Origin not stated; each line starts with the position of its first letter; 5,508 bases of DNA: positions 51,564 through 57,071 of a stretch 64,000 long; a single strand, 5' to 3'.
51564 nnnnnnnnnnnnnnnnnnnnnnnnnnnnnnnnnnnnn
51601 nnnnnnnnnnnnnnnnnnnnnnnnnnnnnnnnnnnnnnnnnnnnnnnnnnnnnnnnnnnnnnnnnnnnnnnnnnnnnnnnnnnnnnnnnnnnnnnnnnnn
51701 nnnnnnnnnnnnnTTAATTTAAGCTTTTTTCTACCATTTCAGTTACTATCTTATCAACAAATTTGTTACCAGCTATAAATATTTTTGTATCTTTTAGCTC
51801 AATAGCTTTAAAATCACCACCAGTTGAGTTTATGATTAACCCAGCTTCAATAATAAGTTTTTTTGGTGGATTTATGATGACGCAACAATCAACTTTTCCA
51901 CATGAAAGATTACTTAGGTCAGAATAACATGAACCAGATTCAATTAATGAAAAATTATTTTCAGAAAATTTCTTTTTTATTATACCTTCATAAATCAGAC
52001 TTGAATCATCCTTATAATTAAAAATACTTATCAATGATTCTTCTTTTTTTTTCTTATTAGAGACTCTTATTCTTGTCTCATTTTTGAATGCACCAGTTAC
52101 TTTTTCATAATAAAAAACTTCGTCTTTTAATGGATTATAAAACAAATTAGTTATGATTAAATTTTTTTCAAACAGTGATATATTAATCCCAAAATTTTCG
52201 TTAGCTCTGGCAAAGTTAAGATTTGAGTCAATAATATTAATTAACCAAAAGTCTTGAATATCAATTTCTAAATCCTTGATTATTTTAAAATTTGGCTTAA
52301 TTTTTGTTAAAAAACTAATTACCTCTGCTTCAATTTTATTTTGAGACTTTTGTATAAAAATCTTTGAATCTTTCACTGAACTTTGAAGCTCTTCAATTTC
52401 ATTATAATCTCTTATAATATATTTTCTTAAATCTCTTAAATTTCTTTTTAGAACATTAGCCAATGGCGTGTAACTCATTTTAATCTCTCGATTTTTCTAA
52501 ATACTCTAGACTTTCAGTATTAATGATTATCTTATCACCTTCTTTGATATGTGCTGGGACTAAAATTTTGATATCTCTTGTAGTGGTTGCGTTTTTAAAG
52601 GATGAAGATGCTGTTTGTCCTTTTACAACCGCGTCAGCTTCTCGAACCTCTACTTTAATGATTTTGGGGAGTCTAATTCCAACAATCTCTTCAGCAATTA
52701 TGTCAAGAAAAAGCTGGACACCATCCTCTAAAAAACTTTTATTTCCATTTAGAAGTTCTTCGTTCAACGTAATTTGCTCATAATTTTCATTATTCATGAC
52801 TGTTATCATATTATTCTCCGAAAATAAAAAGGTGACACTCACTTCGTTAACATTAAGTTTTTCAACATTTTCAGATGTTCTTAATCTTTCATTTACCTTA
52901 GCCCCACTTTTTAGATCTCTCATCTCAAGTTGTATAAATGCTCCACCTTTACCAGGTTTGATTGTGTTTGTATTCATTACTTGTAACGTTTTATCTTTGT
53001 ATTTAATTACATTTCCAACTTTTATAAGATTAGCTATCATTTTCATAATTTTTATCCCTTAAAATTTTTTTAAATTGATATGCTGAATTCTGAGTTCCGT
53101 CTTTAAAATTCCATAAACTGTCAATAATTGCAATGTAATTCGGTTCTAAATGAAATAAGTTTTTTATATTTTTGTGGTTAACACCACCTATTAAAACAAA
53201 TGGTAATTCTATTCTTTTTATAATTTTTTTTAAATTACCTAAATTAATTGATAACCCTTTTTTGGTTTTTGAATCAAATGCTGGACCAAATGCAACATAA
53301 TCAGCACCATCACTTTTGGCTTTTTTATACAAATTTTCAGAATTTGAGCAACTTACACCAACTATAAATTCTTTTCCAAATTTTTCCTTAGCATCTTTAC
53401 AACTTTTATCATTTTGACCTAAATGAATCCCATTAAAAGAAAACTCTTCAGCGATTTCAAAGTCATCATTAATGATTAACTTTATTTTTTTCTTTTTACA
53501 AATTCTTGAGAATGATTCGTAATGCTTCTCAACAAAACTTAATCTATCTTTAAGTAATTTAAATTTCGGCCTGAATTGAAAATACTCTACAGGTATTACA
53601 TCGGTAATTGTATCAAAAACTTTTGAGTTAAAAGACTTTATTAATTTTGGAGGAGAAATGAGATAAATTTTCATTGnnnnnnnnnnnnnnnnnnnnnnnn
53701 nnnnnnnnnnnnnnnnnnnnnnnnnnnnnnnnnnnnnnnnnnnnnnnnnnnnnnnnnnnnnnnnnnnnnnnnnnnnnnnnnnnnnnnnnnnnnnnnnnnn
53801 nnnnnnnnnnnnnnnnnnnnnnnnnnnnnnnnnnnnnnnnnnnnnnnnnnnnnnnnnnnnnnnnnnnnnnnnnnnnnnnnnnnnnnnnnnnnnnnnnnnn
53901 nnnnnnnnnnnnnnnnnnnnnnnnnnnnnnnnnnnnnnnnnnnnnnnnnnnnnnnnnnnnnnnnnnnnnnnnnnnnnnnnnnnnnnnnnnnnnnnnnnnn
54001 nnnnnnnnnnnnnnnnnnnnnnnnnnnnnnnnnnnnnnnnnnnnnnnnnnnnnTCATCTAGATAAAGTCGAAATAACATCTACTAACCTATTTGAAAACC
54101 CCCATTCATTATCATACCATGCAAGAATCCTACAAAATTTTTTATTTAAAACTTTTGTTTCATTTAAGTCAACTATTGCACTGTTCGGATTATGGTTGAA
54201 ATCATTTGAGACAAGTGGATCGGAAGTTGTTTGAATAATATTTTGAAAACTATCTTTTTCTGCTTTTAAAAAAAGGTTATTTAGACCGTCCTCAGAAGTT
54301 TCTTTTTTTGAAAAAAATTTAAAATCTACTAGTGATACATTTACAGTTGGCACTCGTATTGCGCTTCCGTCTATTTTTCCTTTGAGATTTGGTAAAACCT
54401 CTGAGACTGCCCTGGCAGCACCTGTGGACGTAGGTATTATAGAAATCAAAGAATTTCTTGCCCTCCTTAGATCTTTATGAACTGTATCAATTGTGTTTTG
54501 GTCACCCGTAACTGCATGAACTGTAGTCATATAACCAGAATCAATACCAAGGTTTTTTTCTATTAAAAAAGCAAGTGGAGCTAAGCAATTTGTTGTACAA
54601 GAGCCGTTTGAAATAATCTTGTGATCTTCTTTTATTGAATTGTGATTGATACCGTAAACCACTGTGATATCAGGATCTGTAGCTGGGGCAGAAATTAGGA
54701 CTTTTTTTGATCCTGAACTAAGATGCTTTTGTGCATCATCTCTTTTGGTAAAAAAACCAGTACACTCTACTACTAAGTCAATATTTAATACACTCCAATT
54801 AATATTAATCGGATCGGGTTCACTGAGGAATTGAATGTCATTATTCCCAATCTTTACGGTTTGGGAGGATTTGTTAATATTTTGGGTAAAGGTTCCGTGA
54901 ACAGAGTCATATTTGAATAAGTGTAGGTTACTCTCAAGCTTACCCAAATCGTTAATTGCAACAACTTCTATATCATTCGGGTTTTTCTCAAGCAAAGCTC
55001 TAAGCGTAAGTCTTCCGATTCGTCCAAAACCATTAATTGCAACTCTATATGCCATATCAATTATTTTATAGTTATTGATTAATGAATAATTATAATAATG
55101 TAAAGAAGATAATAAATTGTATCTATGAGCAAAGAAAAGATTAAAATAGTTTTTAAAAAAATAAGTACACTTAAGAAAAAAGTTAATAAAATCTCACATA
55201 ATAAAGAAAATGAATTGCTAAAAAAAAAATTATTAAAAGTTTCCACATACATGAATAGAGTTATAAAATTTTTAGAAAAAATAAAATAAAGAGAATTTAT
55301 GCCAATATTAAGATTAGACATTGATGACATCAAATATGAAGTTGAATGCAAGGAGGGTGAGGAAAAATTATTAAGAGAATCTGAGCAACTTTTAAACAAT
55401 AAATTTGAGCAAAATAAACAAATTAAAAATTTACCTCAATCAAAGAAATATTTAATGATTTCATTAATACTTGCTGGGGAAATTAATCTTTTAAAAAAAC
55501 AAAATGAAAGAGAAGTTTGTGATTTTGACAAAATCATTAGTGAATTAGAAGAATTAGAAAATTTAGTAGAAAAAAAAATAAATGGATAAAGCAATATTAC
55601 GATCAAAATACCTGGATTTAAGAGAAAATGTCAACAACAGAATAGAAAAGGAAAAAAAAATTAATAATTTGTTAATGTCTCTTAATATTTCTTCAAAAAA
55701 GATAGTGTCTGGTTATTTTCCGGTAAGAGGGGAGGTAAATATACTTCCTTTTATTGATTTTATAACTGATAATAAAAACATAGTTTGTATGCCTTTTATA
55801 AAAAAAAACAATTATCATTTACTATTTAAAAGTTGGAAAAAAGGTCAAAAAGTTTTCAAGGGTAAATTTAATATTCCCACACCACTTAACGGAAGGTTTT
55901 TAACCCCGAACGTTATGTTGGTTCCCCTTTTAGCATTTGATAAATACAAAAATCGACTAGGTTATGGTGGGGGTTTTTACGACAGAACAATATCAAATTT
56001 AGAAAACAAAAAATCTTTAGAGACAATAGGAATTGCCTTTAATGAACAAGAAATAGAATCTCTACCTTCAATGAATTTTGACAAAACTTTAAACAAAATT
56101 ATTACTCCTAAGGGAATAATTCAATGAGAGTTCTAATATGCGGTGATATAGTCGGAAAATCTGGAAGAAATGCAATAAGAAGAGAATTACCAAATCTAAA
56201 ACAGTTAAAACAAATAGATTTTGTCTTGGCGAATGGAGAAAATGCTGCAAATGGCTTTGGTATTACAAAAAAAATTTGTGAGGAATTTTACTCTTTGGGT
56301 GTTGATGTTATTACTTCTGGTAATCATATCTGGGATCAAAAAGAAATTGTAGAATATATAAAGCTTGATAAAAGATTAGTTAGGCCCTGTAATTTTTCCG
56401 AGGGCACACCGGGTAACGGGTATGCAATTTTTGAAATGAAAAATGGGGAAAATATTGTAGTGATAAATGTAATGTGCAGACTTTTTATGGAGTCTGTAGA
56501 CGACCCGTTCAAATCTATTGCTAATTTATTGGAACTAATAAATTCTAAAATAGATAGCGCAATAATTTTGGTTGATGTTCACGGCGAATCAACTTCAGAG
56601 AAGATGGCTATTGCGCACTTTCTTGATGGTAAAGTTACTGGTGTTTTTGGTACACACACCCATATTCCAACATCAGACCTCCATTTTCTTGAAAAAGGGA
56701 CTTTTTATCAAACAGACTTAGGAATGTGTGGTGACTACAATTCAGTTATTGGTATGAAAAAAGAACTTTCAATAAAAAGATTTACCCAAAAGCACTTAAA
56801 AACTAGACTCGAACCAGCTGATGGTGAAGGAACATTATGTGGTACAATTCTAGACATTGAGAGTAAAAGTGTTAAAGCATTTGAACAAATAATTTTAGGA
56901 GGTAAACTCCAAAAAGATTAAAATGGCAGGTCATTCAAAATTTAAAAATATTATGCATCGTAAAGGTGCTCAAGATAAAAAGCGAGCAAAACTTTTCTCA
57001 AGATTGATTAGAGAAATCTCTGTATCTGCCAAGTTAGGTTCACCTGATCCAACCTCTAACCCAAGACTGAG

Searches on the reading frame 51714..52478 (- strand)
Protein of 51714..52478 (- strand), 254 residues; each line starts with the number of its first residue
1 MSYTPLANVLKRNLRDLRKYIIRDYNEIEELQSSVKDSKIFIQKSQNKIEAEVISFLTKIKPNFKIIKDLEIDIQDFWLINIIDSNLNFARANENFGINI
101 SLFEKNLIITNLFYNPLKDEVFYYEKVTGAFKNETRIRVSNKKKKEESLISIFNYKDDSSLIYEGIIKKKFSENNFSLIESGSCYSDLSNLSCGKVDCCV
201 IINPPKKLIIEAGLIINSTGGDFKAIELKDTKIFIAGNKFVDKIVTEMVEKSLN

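Call 12: search_protein_families(library=ncbifam, proteins=[window:51714-52478:-], max_evalue=0.00001)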
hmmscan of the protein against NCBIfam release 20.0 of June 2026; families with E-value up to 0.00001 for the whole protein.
window:51714-52478:- (254 aa): 4 families
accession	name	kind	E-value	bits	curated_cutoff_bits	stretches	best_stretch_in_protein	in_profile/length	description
NF008027.1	PRK10757.1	equivalog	4.5e-15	55.3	332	1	5-247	3-256/267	inositol-1-monophosphatase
NF009321.0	PRK12676.1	equivalog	1.1e-09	37.7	264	1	79-162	86-169/264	bifunctional fructose-bisphosphatase/inositol-phosphate phosphatase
TIGR01331.1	bisphos_cysQ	equivalog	1.7e-07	31.1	228.8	1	74-207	75-207/250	3'(2'),5'-bisphosphate nucleotidase CysQ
NF008182.0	PRK10931.1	equivalog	7.4e-07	28.5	379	1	72-142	74-143/246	3'(2'),5'-bisphosphate nucleotidase CysQ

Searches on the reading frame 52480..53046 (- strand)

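Call 12: search_protein_families(library=ncbifam, proteins=[window:52480-53046:-], max_evalue=0.00001)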
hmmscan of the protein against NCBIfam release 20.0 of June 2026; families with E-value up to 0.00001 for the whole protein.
window:52480-53046:- (188 aa): 7 families
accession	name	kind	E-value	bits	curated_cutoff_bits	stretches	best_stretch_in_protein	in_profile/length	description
TIGR00038.1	efp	equivalog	6.2e-54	182.5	185.8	1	5-185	3-183/184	elongation factor P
NF001810.0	PRK00529.1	subfamily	2.4e-53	180.5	161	1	2-185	2-185/187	elongation factor P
NF003392.1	PRK04542.1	equivalog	9.7e-31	107.1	216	1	5-185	3-186/187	elongation factor P-like protein EfpL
TIGR02178.1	yeiP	equivalog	1e-28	100.8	264.05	1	5-184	2-184/186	elongation factor P-like protein YeiP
NF009090.0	PRK12426.1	equivalog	6.9e-23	81.2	226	1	4-184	3-183/185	elongation factor P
NF011175.0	PRK14578.1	equivalog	1.6e-19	70.1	301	1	8-183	7-184/187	elongation factor P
NF003076.0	PRK03999.1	equivalog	3.7e-06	26.6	138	1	8-107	11-109/129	translation initiation factor IF-5A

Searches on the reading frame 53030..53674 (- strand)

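Call 12: search_protein_families(library=ncbifam, proteins=[window:53030-53674:-], max_evalue=0.00001)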
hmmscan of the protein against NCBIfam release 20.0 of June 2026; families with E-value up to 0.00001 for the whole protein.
window:53030-53674:- (214 aa): 12 families
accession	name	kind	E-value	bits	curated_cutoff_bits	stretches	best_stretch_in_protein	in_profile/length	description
TIGR00693.1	thiE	equivalog_domain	6.9e-39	133.1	145.1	1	2-195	1-192/197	thiamine phosphate synthase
NF002727.0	PRK02615.1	equivalog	7.4e-32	110.4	335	1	20-206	162-345/349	thiamine phosphate synthase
NF000736.0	PRK00043.2-3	equivalog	2.1e-22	79.6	227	1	47-194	42-195/207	thiamine phosphate synthase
NF005819.0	PRK07695.1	equivalog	1.5e-21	77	251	1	33-209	32-201/205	thiazole tautomerase TenI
NF000734.0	PRK00043.1-5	equivalog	1.7e-15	57.2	252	1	46-188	37-181/201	thiamine phosphate synthase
NF006530.0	PRK08999.1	equivalog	2.4e-13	49.8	245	1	49-189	175-314/315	Nudix family hydrolase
NF002904.0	PRK03512.1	equivalog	4.1e-12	46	231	1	48-196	48-198/211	thiamine phosphate synthase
NF005080.0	PRK06512.1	equivalog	4.3e-09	36.4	218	1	47-195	55-201/222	thiamine phosphate synthase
NF000740.0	PRK00043.3-4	equivalog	5.3e-09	35.8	202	1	66-192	68-202/218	thiamine phosphate synthase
NF000738.0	PRK00043.3-1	equivalog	2.7e-08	33.7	445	1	75-189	83-200/221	thiamine phosphate synthase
NF007070.0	PRK09517.1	equivalog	8e-08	31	761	1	48-184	48-194/755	multifunctional thiamine-phosphate pyrophosphorylase/synthase/phosphomethylpyrimidine kinase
NF000741.0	PRK00043.3-5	equivalog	1.6e-06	28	350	1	78-187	85-197/217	thiamine phosphate synthase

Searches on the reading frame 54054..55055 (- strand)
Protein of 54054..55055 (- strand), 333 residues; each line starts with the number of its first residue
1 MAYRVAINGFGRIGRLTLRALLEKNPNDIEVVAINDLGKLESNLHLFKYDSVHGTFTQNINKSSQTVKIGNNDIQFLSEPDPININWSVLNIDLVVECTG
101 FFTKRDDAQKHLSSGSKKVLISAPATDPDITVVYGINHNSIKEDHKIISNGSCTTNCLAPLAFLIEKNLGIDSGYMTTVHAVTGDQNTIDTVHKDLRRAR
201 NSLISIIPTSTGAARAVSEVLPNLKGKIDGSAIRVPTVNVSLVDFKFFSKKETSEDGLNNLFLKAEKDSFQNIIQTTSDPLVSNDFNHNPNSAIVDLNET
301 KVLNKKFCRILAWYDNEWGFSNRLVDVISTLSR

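Call 23: search_protein_families(library=ncbifam, proteins=[window:54054-55055:-], max_evalue=1e-8)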
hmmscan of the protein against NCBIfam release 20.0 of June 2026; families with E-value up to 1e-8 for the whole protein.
window:54054-55055:- (333 aa): 9 families
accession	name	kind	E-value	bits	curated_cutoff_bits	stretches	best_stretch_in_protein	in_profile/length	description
TIGR01534.1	GAPDH-I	equivalog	2.5e-122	408.2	367.2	1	4-326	1-330/330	type I glyceraldehyde-3-phosphate dehydrogenase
NF005830.0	PRK07729.1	equivalog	7.6e-116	386.7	546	1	1-330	1-329/343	glyceraldehyde-3-phosphate dehydrogenase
NF010058.0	PRK13535.1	equivalog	5.5e-108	361.1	539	1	1-328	1-330/339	erythrose-4-phosphate dehydrogenase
TIGR01532.1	E4PD_g-proteo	equivalog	2e-107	359.2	530.55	1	4-326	1-325/325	erythrose-4-phosphate dehydrogenase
NF033735.1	G3PDH_Arsen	exception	5.9e-104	348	450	1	5-327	1-322/323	ArsJ-associated glyceraldehyde-3-phosphate dehydrogenase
NF005641.0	PRK07403.1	equivalog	1.2e-103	346.9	616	1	4-328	3-329/337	type I glyceraldehyde-3-phosphate dehydrogenase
NF006512.0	PRK08955.1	equivalog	1.9e-92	310.1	563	1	1-330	1-329/334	glyceraldehyde-3-phosphate dehydrogenase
NF011954.0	PRK15425.1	equivalog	9.3e-85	284.6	662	1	1-332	1-330/331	glyceraldehyde-3-phosphate dehydrogenase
NF006139.0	PRK08289.1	equivalog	1.1e-76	258.4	431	1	5-331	131-469/480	glyceraldehyde-3-phosphate dehydrogenase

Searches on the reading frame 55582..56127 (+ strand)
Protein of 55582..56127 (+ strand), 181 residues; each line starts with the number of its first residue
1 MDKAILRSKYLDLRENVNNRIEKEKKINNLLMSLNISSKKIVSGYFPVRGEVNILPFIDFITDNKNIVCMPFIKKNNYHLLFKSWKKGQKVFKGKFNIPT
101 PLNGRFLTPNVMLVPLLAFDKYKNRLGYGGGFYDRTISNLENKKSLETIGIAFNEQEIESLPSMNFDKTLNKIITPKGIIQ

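Call 23: search_protein_families(library=ncbifam, proteins=[window:55582-56127:+], max_evalue=1e-8)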
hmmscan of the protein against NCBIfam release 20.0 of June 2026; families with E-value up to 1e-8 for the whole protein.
window:55582-56127:+ (181 aa): 2 families
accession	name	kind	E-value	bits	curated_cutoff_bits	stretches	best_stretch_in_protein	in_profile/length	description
TIGR02727.1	MTHFS_bact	equivalog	5e-38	130.8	84.9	1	3-176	1-182/182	5-formyltetrahydrofolate cyclo-ligase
NF007661.0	PRK10333.1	equivalog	1.9e-17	63.7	343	1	39-179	50-195/198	5-formyltetrahydrofolate cyclo-ligase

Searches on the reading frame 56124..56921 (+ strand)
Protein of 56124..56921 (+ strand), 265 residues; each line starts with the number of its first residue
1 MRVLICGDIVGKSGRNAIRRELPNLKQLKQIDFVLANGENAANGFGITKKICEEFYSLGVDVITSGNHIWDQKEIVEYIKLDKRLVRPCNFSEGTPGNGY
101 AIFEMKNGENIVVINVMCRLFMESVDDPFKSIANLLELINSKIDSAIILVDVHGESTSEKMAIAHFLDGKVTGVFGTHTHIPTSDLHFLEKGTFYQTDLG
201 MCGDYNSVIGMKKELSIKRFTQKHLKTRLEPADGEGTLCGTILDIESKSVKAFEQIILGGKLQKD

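Call 23: search_protein_families(library=ncbifam, proteins=[window:56124-56921:+], max_evalue=1e-8)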
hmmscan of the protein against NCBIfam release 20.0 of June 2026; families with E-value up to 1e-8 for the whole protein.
window:56124-56921:+ (265 aa): 1 family
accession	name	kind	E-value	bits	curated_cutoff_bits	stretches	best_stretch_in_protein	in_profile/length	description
TIGR00282.1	TIGR00282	hypoth_equivalog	4.7e-81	272.1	254.15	1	1-253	1-251/266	TIGR00282 family metallophosphoesterase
